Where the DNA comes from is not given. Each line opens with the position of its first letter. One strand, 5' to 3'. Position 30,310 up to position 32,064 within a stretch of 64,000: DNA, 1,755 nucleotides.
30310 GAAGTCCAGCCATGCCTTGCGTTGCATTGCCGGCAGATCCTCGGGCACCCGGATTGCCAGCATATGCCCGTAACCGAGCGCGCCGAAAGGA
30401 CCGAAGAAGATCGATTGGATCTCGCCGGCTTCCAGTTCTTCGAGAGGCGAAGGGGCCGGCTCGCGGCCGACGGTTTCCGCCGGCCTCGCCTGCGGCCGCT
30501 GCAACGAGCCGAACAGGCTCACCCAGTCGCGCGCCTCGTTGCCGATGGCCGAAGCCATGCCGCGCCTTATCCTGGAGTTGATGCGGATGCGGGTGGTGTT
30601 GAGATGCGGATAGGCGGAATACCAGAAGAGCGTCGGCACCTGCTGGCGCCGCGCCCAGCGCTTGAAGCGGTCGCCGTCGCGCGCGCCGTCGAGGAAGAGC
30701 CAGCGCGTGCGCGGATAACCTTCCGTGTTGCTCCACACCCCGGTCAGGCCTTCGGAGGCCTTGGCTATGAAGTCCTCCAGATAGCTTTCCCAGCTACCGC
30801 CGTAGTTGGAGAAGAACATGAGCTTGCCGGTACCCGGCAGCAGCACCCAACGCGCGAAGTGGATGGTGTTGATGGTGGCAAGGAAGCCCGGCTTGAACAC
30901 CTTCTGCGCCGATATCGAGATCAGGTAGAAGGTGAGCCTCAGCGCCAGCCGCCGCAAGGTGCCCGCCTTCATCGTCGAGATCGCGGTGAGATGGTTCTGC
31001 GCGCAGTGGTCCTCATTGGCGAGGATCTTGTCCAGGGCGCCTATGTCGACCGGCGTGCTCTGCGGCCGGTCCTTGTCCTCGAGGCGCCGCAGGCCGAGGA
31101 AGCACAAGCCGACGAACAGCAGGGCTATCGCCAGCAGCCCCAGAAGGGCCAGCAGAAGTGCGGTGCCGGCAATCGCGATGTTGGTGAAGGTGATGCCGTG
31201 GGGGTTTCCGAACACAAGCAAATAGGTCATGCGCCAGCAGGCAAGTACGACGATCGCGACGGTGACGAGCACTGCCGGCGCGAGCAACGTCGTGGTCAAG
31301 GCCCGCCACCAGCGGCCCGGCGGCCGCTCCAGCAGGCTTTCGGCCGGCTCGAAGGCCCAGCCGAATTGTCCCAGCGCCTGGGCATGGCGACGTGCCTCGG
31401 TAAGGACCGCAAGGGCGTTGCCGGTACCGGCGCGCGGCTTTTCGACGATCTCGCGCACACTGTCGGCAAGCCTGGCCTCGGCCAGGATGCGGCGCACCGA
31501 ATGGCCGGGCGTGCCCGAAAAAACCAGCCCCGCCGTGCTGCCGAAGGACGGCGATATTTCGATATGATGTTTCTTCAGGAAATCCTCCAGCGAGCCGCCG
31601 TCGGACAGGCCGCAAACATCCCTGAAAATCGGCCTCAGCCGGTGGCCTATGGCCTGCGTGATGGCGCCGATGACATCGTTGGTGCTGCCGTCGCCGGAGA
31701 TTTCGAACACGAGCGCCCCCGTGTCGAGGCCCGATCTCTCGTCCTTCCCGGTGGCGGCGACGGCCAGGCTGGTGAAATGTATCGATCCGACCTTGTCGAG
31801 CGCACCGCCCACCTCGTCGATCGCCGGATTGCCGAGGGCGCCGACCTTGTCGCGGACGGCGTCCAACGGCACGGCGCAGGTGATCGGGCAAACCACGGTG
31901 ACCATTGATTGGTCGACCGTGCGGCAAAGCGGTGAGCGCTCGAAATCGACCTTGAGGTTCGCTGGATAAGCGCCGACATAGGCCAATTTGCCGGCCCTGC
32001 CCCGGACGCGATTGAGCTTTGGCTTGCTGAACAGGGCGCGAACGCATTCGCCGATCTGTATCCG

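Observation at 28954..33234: One 1426-aa ORF fuses a cytochrome P450, a two-helix membrane hairpin and a DyP-type peroxidase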

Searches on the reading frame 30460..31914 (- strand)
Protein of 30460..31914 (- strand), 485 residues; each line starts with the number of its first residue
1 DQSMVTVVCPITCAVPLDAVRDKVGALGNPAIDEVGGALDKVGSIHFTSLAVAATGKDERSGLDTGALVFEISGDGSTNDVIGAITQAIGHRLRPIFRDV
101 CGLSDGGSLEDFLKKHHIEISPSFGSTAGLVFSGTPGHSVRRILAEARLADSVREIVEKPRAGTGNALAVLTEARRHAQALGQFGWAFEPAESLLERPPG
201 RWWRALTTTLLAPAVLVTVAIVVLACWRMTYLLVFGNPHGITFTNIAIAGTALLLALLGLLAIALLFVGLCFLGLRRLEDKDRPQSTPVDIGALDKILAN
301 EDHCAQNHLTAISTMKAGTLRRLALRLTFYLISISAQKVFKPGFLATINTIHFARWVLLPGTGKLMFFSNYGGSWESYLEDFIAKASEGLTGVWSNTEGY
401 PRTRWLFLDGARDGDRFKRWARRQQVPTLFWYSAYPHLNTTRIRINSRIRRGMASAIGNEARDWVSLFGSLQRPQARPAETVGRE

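Call 12: find_homologous_proteins(query=window:30505-31905:-)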
Query seq(467 aa) (467 aa): 181 proteins with E <= 0.001 among 8000 candidates; the best 120 are listed.
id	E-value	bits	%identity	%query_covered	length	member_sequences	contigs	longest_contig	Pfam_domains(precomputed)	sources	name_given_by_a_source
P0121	6.5e-188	643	67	96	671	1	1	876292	-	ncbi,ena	-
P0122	1.3e-139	484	90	51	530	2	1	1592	-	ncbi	ncbi:cytochrome, partial [Mesorhizobium sp. M2C.T.Ca.TU.009.01.2.1]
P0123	2.3e-138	480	80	56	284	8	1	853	-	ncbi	ncbi:MAG: cytochrome, partial [Mesorhizobium sp.]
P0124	2.1e-115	404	72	52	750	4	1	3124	PF20628.4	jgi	jgi:Dyp-type peroxidase family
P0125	3.3e-100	354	58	61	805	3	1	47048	-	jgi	jgi:Dyp-type peroxidase family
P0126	1.3e-95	339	43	99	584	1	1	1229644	-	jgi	jgi:hypothetical protein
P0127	8.8e-95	336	43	100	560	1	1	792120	-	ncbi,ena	-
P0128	1.2e-94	336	59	41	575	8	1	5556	-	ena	-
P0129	1.4e-94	336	41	100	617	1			-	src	-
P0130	7.8e-93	330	64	52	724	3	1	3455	-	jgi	jgi:Dyp-type peroxidase family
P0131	3.0e-90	321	43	90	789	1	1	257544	-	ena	-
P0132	1.9e-89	319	53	43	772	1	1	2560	-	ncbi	-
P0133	1.2e-88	316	91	33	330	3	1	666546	-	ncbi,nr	ncbi:hypothetical protein AJ88_04255 [Mesorhizobium amorphae CCBAU 01583]|nr:hypothetical protein AJ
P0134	1.9e-88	315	41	100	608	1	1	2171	-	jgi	jgi:hypothetical protein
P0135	4.2e-88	314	43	91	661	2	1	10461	-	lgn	-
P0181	5.9e-67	244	54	46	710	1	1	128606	-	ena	-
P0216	3.2e-57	212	51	46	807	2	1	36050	-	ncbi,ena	-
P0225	6.6e-55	205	43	67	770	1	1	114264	PF00067.28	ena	-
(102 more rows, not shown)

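Call 20: find_encoding_contigs(protein=P0126, flank=8000, max_places=2)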
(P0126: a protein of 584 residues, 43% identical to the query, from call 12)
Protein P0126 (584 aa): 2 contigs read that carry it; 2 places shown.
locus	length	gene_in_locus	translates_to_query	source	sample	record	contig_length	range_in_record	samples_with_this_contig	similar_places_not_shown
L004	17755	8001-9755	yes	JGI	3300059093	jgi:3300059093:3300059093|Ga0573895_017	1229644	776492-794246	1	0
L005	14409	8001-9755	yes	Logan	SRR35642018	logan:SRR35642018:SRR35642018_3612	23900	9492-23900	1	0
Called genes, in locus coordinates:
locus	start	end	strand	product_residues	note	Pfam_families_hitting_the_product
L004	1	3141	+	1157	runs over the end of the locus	PF01510:Amidase_2, PF13365:Trypsin_2, PF01223:Endonuclease_NS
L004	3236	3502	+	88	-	-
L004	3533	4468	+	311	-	-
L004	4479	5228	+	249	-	PF01400:Astacin (weak)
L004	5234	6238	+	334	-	-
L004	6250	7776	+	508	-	-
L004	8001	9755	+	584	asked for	-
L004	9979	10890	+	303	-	-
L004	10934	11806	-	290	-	PF00892:EamA, PF03151:TPT (faint), PF00892:EamA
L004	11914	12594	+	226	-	PF12840:HTH_20 (weak), PF01022:HTH_5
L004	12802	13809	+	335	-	PF01544:CorA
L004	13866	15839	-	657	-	PF00672:HAMP, PF00015:MCPsignal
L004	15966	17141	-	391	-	PF07690:MFS_1, PF12832:MFS_1_like (weak), PF07690:MFS_1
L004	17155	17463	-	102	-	-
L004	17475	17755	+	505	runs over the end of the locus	PF00486:Trans_reg_C, PF21033:RMD1-3 (faint), PF07719:TPR_2 (faint), PF13181:TPR_8 (faint), PF13428:TPR_14 (faint), PF13432:TPR_16 (faint), PF14559:TPR_19 (faint), PF12895:ANAPC3 (weak), +3 more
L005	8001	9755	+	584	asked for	-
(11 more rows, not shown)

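Call 36: find_encoding_contigs(protein=P0125, flank=8000, max_places=2)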
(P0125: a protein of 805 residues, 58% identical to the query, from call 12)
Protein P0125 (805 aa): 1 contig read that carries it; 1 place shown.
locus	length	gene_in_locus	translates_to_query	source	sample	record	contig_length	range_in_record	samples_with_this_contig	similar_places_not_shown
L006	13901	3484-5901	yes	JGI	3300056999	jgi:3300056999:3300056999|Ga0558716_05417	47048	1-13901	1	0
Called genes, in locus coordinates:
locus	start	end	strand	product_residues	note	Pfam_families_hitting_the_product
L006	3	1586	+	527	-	?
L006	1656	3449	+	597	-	PF00067:p450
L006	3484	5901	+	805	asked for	-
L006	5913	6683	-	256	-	PF00027:cNMP_binding, PF13545:HTH_Crp_2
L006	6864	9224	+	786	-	-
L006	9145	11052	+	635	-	-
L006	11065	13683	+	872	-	-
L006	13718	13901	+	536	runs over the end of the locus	-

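Call 37: find_encoding_contigs(protein=P0225, flank=8000, max_places=2)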
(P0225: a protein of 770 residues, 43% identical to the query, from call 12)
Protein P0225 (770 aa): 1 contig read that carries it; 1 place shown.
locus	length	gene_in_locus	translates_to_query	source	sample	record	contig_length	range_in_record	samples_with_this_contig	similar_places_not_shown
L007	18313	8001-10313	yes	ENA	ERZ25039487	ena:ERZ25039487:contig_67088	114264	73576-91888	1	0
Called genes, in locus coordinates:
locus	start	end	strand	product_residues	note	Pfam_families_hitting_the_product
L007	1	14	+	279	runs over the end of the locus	PF00483:NTP_transferase (weak), PF12804:NTP_transf_3 (weak), PF00132:Hexapep (weak)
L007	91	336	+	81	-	PF00132:Hexapep, PF14602:Hexapep_2 (weak)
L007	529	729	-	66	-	-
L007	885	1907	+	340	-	PF01380:SIS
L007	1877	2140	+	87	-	PF01380:SIS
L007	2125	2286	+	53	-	-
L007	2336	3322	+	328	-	PF10011:DUF2254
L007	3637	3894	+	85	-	-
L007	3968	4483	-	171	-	-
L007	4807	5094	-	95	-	-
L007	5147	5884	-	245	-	-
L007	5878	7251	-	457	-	PF00536:SAM_1, PF07647:SAM_2, PF13191:AAA_16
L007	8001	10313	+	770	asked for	PF00067:p450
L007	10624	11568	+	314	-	PF20628:Dyp_perox_C (faint)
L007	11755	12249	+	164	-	PF00561:Abhydrolase_1, PF12697:Abhydrolase_6 (weak)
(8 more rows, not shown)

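Call 41: find_encoding_contigs(protein=P0216, flank=8000, max_places=2)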
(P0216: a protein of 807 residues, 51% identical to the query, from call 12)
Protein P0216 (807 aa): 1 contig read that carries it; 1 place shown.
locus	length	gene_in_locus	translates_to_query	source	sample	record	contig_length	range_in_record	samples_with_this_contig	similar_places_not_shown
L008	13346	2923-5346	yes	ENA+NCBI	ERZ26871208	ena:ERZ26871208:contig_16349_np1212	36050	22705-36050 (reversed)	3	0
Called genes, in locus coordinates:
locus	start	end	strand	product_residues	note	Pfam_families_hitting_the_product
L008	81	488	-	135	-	PF04828:GFA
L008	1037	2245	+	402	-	PF00067:p450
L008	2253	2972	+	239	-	-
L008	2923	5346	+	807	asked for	-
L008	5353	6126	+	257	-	-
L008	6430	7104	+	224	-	PF00072:Response_reg, PF00196:GerE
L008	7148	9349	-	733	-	PF02743:dCache_1, PF17201:Cache_3-Cache_2 (faint), PF00672:HAMP, PF00512:HisKA, PF02518:HATPase_c, PF00072:Response_reg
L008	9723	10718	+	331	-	PF04392:ABC_sub_bind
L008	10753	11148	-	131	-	PF00355:Rieske, PF22543:Rieske_4 (faint), PF13806:Rieske_2 (weak)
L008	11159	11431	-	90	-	-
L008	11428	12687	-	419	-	PF04909:Amidohydro_2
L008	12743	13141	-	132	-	PF00072:Response_reg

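Call 42: find_encoding_contigs(protein=P0181, flank=8000, max_places=2)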
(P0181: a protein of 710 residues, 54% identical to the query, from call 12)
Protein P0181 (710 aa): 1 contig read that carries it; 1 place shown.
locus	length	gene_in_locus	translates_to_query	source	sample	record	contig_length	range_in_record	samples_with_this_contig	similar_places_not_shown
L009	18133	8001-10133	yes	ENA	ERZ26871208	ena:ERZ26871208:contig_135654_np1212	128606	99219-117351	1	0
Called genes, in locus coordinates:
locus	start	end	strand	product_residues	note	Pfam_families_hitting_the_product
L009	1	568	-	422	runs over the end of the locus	PF01833:TIG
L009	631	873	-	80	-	-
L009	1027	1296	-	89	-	-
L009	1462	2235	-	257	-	PF00072:Response_reg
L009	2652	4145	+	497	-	PF13191:AAA_16 (weak)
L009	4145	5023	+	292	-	-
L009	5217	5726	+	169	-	PF13428:TPR_14 (faint), PF14559:TPR_19 (faint)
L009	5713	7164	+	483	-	-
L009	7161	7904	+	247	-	-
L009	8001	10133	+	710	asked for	-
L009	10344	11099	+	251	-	-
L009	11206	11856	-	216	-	PF00027:cNMP_binding, PF13545:HTH_Crp_2, PF25213:HVO_A0261_N (weak)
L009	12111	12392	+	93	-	PF06094:GGACT (weak)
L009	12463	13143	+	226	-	PF13759:2OG-FeII_Oxy_5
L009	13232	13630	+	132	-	-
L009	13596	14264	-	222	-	PF00440:TetR_N, PF17918:TetR_C_15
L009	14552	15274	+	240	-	PF01209:Ubie_methyltran, PF13489:Methyltransf_23, PF13847:Methyltransf_31, PF08241:Methyltransf_11, PF08242:Methyltransf_12, PF13649:Methyltransf_25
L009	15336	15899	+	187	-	PF05163:DinB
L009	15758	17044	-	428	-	PF00890:FAD_binding_2, PF01266:DAO (weak), PF03486:HI0933_like, PF07992:Pyr_redox_2, PF12831:FAD_oxidored (weak), PF13738:Pyr_redox_3 (faint), PF22780:HI0933_like_1st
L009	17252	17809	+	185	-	PF01479:S4, PF00849:PseudoU_synth_2 (weak)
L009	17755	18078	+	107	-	-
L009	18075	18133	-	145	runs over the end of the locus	PF09980:DUF2214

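Call 45: predict_structure(alignment_id=A2)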
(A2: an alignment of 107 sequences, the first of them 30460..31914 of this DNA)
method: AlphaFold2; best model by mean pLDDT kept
length: 485 residues; sequences in the alignment: 107
mean_pLDDT: 94.0   pTM: 0.90
mean pLDDT of the five models: 94.0, 93.6, 93.4, 93.3, 92.3
residues with pLDDT >= 90: 439; 70-90: 29; 50-70: 5; < 50: 12
segments of 3 or more residues with pLDDT < 50: 475-479, 481-485
pLDDT, mean of each block of 10 residues (from residue 1): 97 94 98 98 98 95 95 98 98 98 97 98 94 97 98 94 87 97 96 95 97 96 97 91 94 97 96 93 94 97 95 96 95 97 96 98 98 95 91 95 88 93 97 98 97 96 91 49 40
secondary structure, 60 per line:
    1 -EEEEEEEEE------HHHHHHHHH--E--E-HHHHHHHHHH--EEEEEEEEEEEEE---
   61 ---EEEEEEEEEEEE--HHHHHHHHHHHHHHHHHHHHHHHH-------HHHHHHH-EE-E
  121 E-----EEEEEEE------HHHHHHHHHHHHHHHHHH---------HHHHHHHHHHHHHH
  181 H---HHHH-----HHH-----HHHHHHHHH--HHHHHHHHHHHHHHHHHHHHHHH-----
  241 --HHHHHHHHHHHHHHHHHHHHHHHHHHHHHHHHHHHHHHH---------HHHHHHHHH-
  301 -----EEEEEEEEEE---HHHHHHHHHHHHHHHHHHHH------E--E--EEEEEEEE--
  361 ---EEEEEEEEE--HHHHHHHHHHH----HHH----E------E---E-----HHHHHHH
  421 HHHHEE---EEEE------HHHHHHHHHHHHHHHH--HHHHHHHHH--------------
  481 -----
elements in order: E2-10 H17-25 H33-42 E45-57 E64-75 H78-101 H109-115 E127-133 H140-157 H167-181 H185-188 H202-210 H213-235 H243-281 H291-299 E306-315 H319-338 E351-358 E364-372 H375-385 H414-424 E430-433 H440-455 H458-466

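Call 49: fold_search(model_id=the predicted structure, library=pdb)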
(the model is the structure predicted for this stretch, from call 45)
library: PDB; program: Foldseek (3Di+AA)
matches with E <= 10: 523; with E <= 0.001: 0
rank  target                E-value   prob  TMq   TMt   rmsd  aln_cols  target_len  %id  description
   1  9ltx                  1.2e-02  0.99  0.28  0.52  13.1       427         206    6  Crystal structure of a polyketide decarboxylase Abx(+)O from Actinomycetes sp. MA7150 (released 2026-03-04)
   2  6xow                  5.3e-02  0.12  0.16  0.09  27.2       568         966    9  CryoEM structure of human presequence protease in partial close state 2, induced by presequence of citrate synthase (released 2021-07-07)
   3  5wpj_A                7.7e-02  0.21  0.15  0.18  23.3       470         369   10  Structure of the class II 3-hydroxy-3-methylglutaryl-CoA reductase from Streptococcus pneumoniae bound to NADPH in ope (released 2018-04-25)
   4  5wpj_B                8.5e-02  0.21  0.16  0.18  23.4       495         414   10  Structure of the class II 3-hydroxy-3-methylglutaryl-CoA reductase from Streptococcus pneumoniae bound to NADPH in ope (released 2018-04-25)
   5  3ude                  1.1e-01  0.54  0.11  0.25   6.1        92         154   11  Crystal structure of E. coli HPPK in complex with bisubstrate analogue inhibitor J1B (released 2012-01-04)
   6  5wpk_A                1.2e-01  0.18  0.15  0.19  24.1       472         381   10  Structure of the class II 3-hydroxy-3-methylglutaryl-CoA reductase from Streptococcus pneumoniae bound to HMG-CoA and  (released 2018-04-25)
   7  3qau                  1.4e-01  0.38  0.15  0.17  17.9       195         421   11  3-Hydroxy-3-MethylGlutaryl-Coenzyme A Reductase from Streptococcus pneumoniae (released 2011-01-26)
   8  5wpj_C                1.4e-01  0.18  0.15  0.19  24.5       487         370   10  Structure of the class II 3-hydroxy-3-methylglutaryl-CoA reductase from Streptococcus pneumoniae bound to NADPH in ope (released 2018-04-25)
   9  8f4n_A                1.4e-01  0.09  0.12  0.07  28.3       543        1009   10  Dimer of aminoglycoside efflux pump AcrD (released 2022-12-28)
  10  5cio_B                1.5e-01  0.07  0.13  0.09  26.0       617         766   10  Crystal structure of PqqF (released 2016-06-08)
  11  3qae                  1.6e-01  0.33  0.14  0.18  17.4       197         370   10  3-hydroxy-3-methylglutaryl-coenzyme A reductase of Streptococcus pneumoniae (released 2011-01-26)
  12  9dpg_A                1.6e-01  0.25  0.14  0.16  19.3       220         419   11  Structure of PmHMGR bound to mevalonate, CoA and NAD 2 minutes 20 seconds after reaction initiation at pH 9 (released 2026-04-08)
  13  2bvf_A                1.7e-01  0.23  0.13  0.13  12.9       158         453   16  Crystal structure of 6-hydoxy-D-nicotine oxidase from Arthrobacter nicotinovorans. Crystal Form 3 (P1) (released 2005-08-17)
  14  7kdo                  1.8e-01  0.57  0.12  0.28   5.9        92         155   15  Crystal structure of Escherichia coli HPPK in complex with bisubstrate inhibitor HP-73 (released 2020-12-02)
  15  1cbk_A                1.8e-01  0.30  0.10  0.22   7.2        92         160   11  7,8-DIHYDRO-6-HYDROXYMETHYLPTERIN-PYROPHOSPHOKINASE FROM HAEMOPHILUS INFLUENZAE (released 2000-03-01)
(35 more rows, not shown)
